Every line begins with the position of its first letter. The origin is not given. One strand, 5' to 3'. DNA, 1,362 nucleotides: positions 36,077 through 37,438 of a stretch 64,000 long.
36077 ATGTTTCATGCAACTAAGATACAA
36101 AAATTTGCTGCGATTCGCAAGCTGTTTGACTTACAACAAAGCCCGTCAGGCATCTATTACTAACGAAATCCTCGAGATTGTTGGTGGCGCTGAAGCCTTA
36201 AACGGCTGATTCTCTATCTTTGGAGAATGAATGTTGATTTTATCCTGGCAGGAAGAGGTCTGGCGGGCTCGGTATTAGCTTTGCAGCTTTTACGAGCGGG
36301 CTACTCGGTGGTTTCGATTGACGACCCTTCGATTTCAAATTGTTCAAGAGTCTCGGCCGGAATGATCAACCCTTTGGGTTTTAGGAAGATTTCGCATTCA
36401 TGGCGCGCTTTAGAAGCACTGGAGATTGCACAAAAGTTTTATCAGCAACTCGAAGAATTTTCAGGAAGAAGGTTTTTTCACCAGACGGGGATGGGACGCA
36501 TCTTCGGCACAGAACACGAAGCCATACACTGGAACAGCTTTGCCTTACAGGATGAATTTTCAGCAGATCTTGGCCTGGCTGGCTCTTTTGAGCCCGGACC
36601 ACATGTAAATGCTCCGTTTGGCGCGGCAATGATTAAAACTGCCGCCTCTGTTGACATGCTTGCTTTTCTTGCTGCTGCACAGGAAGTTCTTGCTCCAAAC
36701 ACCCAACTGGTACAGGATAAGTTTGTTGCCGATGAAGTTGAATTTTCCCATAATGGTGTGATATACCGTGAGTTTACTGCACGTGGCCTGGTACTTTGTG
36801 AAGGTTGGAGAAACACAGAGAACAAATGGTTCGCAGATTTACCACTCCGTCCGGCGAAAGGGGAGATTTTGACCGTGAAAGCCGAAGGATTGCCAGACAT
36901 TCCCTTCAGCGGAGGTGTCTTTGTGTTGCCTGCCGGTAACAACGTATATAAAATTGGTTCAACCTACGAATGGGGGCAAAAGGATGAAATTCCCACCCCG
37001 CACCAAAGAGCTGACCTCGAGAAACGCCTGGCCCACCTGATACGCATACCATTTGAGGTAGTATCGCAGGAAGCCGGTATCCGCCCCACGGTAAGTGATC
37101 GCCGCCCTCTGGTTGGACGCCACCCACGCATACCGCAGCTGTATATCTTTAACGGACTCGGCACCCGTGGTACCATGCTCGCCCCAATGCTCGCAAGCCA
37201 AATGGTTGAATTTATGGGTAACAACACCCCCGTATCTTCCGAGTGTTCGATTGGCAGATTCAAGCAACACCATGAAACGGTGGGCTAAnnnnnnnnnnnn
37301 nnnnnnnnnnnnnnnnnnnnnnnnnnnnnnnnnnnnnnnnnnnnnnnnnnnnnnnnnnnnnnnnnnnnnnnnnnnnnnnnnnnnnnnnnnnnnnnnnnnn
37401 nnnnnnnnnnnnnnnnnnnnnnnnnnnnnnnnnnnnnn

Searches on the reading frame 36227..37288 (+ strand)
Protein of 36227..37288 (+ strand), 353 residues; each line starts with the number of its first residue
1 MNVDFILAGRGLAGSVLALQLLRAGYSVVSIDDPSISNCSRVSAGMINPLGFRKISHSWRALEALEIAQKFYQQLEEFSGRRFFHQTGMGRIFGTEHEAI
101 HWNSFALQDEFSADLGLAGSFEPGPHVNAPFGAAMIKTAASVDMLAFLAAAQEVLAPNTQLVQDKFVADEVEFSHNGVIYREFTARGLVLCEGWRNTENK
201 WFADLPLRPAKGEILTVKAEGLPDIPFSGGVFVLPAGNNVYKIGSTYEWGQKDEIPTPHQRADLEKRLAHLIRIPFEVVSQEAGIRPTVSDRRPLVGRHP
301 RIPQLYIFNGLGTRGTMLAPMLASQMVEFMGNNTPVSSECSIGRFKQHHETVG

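Call 6: search_protein_families(library=pfam, proteins=[window:36227-37288:+])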
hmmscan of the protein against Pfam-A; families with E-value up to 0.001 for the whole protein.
window:36227-37288:+ (353 aa): 1 family
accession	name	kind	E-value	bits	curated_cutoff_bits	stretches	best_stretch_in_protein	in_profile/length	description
PF01266.30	DAO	-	1e-29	104.7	27.9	1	8-327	5-351/353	FAD dependent oxidoreductase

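Call 13: find_homologous_proteins(query=window:36227-37288:+, max_evalue=1e-30)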
Query window:36227-37288:+ (353 aa): 1681 proteins with E <= 1e-30 among 8000 candidates; the best 120 are listed.
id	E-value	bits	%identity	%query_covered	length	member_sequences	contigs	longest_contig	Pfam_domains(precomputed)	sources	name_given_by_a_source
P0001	4.8e-237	804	100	100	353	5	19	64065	PF01266.31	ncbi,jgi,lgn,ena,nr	ncbi:MAG: FAD-binding oxidoreductase [Bacteroidia bacterium]|nr:FAD-binding oxidoreductase [Bacteroi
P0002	1.4e-131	457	58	99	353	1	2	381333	PF01266.31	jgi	jgi:glycine oxidase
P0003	5.7e-130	451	56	98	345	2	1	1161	PF01266.31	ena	-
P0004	1.6e-114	401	49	100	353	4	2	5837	PF01266.31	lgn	-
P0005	4.7e-95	337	44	100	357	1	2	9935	PF01266.31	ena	-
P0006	3.5e-87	311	44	98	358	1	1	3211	PF01266.31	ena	-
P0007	1.7e-81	292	40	99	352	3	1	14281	PF01266.31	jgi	jgi:glycine/D-amino acid oxidase-like deaminating enzyme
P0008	3.4e-79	284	40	97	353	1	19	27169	PF01266.31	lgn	-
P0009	1.0e-77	280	40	97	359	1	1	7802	PF01266.31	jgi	jgi:glycine/D-amino acid oxidase-like deaminating enzyme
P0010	1.3e-77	279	39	97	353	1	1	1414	PF01266.31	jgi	jgi:glycine/D-amino acid oxidase-like deaminating enzyme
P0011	4.4e-77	278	40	97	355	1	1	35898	PF01266.31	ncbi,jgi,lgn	-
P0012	2.2e-76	275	40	97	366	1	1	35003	PF01266.31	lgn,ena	-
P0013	4.3e-76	274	40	97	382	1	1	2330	PF01266.31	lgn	-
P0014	5.6e-76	274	39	98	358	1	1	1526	PF01266.31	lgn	-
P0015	3.8e-75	271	38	98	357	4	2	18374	PF01266.31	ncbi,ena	-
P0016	1.2e-73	266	38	98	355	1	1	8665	PF01266.31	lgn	-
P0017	1.2e-73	266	39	98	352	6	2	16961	PF01266.31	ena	-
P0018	4.3e-73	264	37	98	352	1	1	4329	PF01266.31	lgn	-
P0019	2.2e-72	262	39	98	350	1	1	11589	PF01266.31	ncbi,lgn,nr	ncbi:MAG: FAD-binding oxidoreductase [Bacteroidota bacterium]|nr:FAD-binding oxidoreductase [Bactero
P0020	4.5e-72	261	40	98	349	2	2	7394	PF01266.31,PF00890.31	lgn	-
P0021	4.8e-72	261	38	98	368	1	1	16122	PF01266.31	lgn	-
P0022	5.4e-72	261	36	99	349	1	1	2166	PF01266.31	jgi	-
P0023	6.9e-72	260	37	99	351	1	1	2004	PF01266.31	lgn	-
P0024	1.1e-71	260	38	98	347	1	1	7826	PF01266.31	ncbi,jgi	jgi:glycine oxidase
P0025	4.6e-71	258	39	97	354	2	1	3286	PF01266.31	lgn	-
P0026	1.1e-70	257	37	97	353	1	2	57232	PF01266.31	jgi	jgi:glycine oxidase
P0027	1.2e-70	256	39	97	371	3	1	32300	PF01266.31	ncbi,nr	ncbi:MAG: FAD-binding oxidoreductase [Flavobacteriales bacterium]|nr:FAD-binding oxidoreductase [Fla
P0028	1.3e-69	253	37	97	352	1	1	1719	PF01266.31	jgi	jgi:glycine oxidase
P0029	1.4e-69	253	37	98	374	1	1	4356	PF01266.31,PF00890.31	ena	-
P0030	6.3e-69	251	38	97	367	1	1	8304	PF01266.31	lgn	-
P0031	7.1e-69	251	37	98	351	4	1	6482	PF01266.31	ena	-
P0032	1.6e-67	246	37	98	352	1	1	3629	PF01266.31,PF00890.31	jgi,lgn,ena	-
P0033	1.8e-67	246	36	98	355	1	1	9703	PF01266.31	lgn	-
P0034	2.1e-67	246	37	98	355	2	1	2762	PF01266.31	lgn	-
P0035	2.2e-67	246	37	98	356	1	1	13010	PF01266.31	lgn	-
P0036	4.0e-67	245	36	97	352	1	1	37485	PF01266.31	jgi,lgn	-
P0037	4.1e-67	245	38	97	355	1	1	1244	PF01266.31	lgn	-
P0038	5.5e-67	244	38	97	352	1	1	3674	PF01266.31,PF00890.31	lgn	-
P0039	5.6e-67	244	37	97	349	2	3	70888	PF01266.31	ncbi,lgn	-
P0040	7.9e-67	244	38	97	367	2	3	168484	PF01266.31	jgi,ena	-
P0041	1.3e-66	243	37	97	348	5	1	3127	PF01266.31,PF00890.31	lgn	-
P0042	3.5e-66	242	38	97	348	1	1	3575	PF01266.31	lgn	-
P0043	6.7e-66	241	37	97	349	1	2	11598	PF01266.31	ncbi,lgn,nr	ncbi:MAG: FAD-dependent oxidoreductase [Flavobacteriales bacterium]|nr:FAD-dependent oxidoreductase 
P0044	7.2e-66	241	37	97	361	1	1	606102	PF01266.31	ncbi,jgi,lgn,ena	-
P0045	1.2e-65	240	37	98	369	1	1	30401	PF01266.31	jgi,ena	-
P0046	1.3e-65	240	36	98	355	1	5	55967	PF01266.31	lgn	-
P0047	1.7e-65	239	36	97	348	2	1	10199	PF01266.31,PF00890.31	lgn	-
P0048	1.7e-65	239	35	98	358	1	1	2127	PF01266.31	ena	-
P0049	2.1e-65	239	38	97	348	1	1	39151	PF01266.31,PF00890.31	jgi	jgi:glycine/D-amino acid oxidase-like deaminating enzyme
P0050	2.4e-65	239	36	98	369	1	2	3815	PF01266.31,PF00890.31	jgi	-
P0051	3.2e-65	238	36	99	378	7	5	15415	PF01266.31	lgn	-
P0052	4.2e-65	238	36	97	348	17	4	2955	PF01266.31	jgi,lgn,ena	jgi:glycine/D-amino acid oxidase-like deaminating enzyme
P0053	4.2e-65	238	36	98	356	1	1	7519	PF01266.31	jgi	-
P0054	8.0e-65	237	39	97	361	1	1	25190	PF01266.31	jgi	jgi:glycine/D-amino acid oxidase-like deaminating enzyme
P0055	9.1e-65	237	36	97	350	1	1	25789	PF01266.31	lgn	-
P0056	9.2e-65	237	37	99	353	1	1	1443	PF01266.31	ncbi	-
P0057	1.1e-64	237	36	97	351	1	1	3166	PF01266.31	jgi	jgi:glycine oxidase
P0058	1.1e-64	237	38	97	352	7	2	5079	PF01266.31,PF00890.31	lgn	-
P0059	2.1e-64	236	36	97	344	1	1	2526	PF01266.31,PF00890.31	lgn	-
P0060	2.3e-64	236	37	97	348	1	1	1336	PF01266.31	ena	-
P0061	2.6e-64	236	32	99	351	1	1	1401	PF01266.31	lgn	-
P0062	2.8e-64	235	35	97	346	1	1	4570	PF01266.31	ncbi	-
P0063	3.7e-64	235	37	97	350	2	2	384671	PF01266.31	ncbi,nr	ncbi:MAG: FAD-dependent oxidoreductase [Flavobacteriales bacterium]|nr:FAD-dependent oxidoreductase 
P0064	4.0e-64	235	37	97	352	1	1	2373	PF01266.31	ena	-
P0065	4.4e-64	235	39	98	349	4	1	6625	PF01266.31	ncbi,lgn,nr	ncbi:MAG: FAD-binding oxidoreductase [Flavobacteriaceae bacterium]|nr:FAD-binding oxidoreductase [Fl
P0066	4.8e-64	235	37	97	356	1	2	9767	PF01266.31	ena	-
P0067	5.6e-64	234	36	98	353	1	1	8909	PF01266.31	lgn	-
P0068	5.7e-64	234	37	98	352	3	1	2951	PF01266.31,PF00890.31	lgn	-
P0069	7.2e-64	234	37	97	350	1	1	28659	PF01266.31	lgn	-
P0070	1.0e-63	234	36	97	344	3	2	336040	PF01266.31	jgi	jgi:glycine oxidase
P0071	1.1e-63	233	37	97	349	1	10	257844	PF01266.31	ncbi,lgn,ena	-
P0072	2.0e-63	233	37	98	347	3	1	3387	PF01266.31,PF00890.31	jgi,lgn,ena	-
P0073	2.4e-63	232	37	97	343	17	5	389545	PF01266.31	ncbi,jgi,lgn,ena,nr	ncbi:FAD-binding oxidoreductase [Fluviicola sp. SGL-29]|nr:FAD-binding oxidoreductase [Fluviicola sp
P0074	2.7e-63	232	37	98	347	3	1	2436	PF01266.31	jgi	jgi:glycine oxidase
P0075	3.1e-63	232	37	97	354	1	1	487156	PF01266.31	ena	-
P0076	3.1e-63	232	36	97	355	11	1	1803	PF01266.31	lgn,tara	tara:strand:- start:4258 stop:5325 length:1068 start_codon:yes stop_codon:yes gene_type:complete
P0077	3.4e-63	232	36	98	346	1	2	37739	PF01266.31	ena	-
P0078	3.7e-63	232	37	98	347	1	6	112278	PF01266.31,PF00890.31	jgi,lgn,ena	-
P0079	3.9e-63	232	33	98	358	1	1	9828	PF01266.31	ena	-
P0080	4.2e-63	232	35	98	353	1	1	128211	PF01266.31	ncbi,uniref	ncbi:FAD-binding oxidoreductase [Leptobacterium sp. I13]|uniref:NAD(P)/FAD-dependent oxidoreductase 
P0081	4.5e-63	231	37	99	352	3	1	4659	PF01266.31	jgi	jgi:glycine/D-amino acid oxidase-like deaminating enzyme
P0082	4.7e-63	231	36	98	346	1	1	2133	PF01266.31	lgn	-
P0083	5.0e-63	231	36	98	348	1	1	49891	PF01266.31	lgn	-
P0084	5.1e-63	231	37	98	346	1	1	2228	PF01266.31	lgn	-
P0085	5.2e-63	231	36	98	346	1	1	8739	PF01266.31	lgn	-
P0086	5.4e-63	231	36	97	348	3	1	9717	PF01266.31,PF00890.31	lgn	-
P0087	5.8e-63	231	35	97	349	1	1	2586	PF01266.31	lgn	-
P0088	6.3e-63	231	36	97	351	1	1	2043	PF01266.31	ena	-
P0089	6.4e-63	231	36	98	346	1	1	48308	PF01266.31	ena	-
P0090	6.9e-63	231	37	97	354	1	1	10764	PF01266.31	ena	-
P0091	7.4e-63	231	35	99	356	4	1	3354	PF01266.31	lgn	-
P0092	8.8e-63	230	36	98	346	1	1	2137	PF01266.31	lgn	-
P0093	9.6e-63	230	36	98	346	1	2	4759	PF01266.31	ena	-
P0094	1.0e-62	230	36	97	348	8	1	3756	PF01266.31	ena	-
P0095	1.8e-62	229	35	97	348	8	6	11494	PF01266.31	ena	-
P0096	1.8e-62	229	35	99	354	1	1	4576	PF01266.31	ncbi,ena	-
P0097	1.9e-62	229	36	97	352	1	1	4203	PF01266.31,PF00890.31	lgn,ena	-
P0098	1.9e-62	229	36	98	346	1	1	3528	PF01266.31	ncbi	-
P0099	2.1e-62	229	36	97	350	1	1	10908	PF01266.31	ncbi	-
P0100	2.1e-62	229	36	97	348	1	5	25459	PF01266.31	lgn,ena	-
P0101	2.7e-62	229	36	98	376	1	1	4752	PF01266.31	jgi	jgi:glycine oxidase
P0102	3.1e-62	229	32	98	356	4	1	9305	PF01266.31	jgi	-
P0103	3.9e-62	228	36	97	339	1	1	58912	PF01266.31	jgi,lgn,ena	-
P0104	5.6e-62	228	35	97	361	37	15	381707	PF01266.31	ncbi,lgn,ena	-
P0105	5.7e-62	228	34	97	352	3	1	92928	PF01266.31,PF00890.31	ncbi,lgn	-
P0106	6.1e-62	228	35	97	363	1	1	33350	PF01266.31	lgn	-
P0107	6.5e-62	228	38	96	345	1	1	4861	PF01266.31,PF13450.13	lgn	-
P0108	7.1e-62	227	36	98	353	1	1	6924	PF01266.31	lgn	-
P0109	7.9e-62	227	38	97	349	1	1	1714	PF01266.31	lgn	-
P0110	8.5e-62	227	35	98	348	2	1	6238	PF01266.31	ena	-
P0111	8.9e-62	227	36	97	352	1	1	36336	PF01266.31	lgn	-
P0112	9.0e-62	227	36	97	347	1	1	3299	PF01266.31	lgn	-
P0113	9.0e-62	227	36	97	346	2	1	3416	PF01266.31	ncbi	-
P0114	1.1e-61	227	36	97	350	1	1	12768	PF01266.31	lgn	-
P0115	1.2e-61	227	36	97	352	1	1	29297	PF01266.31,PF00890.31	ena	-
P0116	1.2e-61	227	37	97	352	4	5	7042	PF01266.31,PF00890.31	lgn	-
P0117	1.2e-61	227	37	97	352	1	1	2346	PF01266.31,PF00890.31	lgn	-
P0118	1.3e-61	227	35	97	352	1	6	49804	PF01266.31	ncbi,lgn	-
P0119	1.4e-61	227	34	100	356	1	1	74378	PF01266.31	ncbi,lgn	-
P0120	1.4e-61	227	36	97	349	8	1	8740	PF01266.31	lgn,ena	-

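Call 15: find_encoding_contigs(protein=P0002, flank=6000, max_places=3)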
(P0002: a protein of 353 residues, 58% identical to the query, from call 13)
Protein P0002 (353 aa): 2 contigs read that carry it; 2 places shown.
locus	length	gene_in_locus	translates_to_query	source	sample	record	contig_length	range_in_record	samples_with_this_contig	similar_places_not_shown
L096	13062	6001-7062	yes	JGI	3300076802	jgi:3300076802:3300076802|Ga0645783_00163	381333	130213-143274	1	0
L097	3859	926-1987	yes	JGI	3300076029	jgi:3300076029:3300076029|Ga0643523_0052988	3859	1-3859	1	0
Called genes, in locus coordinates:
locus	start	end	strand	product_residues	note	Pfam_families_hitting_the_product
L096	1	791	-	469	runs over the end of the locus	PF02844:GARS_N, PF01071:GARS_A, PF02843:GARS_C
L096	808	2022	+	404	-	PF28541:DUF8433, PF00119:ATP-synt_A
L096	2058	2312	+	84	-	PF00137:ATP-synt_C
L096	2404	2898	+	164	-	PF00430:ATP-synt_B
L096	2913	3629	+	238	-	PF00213:OSCP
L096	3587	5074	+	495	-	PF02874:ATP-synt_ab_N, PF00006:ATP-synt_ab, PF00306:ATP-synt_ab_C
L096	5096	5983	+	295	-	PF00231:ATP-synt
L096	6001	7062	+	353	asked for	PF01266:DAO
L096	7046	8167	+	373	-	PF01757:Acyl_transf_3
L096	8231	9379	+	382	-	PF04468:PSP1, PF28472:PSP1_3rd, PF28473:YaaT_C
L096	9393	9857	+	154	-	PF14109:GldH_lipo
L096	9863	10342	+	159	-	PF14539:DUF4442, PF09500:YiiD_C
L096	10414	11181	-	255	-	PF18962:Por_Secre_tail, PF13860:FlgD_ig (weak)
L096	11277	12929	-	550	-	PF07980:SusD_RagB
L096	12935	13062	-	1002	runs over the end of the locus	PF13620:CarboxypepD_reg, PF13715:CarbopepD_reg_2, PF07715:Plug, PF00593:TonB_dep_Rec_b-barrel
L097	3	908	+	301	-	?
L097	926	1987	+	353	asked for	PF01266:DAO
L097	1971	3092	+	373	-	PF01757:Acyl_transf_3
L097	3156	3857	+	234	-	?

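Call 16: find_encoding_contigs(protein=P0004, flank=6000, max_places=3)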
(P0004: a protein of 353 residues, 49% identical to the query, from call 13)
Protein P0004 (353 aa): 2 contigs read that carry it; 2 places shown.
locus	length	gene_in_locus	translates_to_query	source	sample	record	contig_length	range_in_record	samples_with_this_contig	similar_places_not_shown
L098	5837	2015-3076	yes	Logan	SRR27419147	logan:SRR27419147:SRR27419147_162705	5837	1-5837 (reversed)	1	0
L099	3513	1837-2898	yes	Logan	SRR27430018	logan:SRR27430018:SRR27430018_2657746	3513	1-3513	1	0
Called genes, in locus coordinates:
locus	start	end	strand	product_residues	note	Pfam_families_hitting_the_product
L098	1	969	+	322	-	?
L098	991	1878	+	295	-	PF00231:ATP-synt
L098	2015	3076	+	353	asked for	PF01266:DAO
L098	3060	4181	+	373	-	PF01757:Acyl_transf_3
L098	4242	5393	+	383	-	PF04468:PSP1, PF28472:PSP1_3rd, PF28473:YaaT_C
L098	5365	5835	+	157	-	?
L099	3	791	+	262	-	?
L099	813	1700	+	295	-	PF00231:ATP-synt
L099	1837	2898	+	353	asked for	PF01266:DAO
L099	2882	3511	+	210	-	?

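Call 20: find_encoding_contigs(protein=P0001, flank=3000, max_places=10)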
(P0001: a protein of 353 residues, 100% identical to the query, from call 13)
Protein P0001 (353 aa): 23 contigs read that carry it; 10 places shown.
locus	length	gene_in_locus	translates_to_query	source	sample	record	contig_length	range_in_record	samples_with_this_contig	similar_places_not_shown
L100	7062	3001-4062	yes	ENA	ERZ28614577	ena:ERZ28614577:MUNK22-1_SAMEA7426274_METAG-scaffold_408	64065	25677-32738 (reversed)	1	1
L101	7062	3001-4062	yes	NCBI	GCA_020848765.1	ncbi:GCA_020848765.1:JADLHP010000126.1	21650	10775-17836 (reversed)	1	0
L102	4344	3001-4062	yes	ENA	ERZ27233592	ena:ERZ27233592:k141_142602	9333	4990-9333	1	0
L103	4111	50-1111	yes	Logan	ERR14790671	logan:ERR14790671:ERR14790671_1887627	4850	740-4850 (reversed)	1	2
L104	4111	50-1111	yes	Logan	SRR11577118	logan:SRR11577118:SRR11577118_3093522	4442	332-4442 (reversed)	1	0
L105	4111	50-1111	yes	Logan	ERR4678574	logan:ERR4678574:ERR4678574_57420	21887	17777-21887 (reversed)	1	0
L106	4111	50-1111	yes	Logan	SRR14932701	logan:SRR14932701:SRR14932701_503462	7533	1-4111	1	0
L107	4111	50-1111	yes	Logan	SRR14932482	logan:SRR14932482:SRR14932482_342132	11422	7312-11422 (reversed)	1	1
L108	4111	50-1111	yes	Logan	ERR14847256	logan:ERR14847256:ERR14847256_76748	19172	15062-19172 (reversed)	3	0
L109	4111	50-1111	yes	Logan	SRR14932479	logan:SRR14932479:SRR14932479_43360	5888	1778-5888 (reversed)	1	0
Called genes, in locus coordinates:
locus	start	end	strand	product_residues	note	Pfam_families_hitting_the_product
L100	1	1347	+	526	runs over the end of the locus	PF02874:ATP-synt_ab_N, PF00006:ATP-synt_ab, PF00306:ATP-synt_ab_C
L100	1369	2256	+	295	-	PF00231:ATP-synt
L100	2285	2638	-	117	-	PF18480:DUF5615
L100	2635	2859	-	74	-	PF04255:DUF433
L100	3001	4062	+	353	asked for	PF01266:DAO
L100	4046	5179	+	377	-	PF01757:Acyl_transf_3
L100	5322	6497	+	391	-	PF04468:PSP1, PF28472:PSP1_3rd, PF28473:YaaT_C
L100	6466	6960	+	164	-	PF14109:GldH_lipo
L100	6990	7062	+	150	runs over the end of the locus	PF14539:DUF4442, PF09500:YiiD_C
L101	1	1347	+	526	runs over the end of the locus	PF02874:ATP-synt_ab_N, PF00006:ATP-synt_ab, PF00306:ATP-synt_ab_C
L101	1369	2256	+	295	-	PF00231:ATP-synt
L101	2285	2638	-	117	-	PF18480:DUF5615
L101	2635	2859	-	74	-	PF04255:DUF433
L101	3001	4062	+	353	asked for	PF01266:DAO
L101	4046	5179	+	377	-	PF01757:Acyl_transf_3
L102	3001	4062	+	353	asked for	PF01266:DAO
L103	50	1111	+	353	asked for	PF01266:DAO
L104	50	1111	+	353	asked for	PF01266:DAO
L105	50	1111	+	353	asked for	PF01266:DAO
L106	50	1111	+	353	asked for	PF01266:DAO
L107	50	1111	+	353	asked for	PF01266:DAO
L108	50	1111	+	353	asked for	PF01266:DAO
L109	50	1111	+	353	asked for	PF01266:DAO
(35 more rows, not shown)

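Call 81: find_encoding_contigs(protein=P0005, flank=3000, max_places=4)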
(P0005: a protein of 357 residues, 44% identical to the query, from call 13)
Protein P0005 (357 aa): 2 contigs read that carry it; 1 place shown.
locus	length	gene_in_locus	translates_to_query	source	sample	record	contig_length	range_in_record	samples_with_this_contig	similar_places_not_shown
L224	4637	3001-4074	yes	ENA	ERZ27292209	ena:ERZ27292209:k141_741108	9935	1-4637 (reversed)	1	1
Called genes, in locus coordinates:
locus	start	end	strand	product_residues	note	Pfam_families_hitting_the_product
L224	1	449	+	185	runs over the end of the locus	PF00213:OSCP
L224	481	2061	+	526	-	PF02874:ATP-synt_ab_N, PF00006:ATP-synt_ab, PF00306:ATP-synt_ab_C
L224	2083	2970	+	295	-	PF00231:ATP-synt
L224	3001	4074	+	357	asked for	PF01266:DAO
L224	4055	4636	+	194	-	?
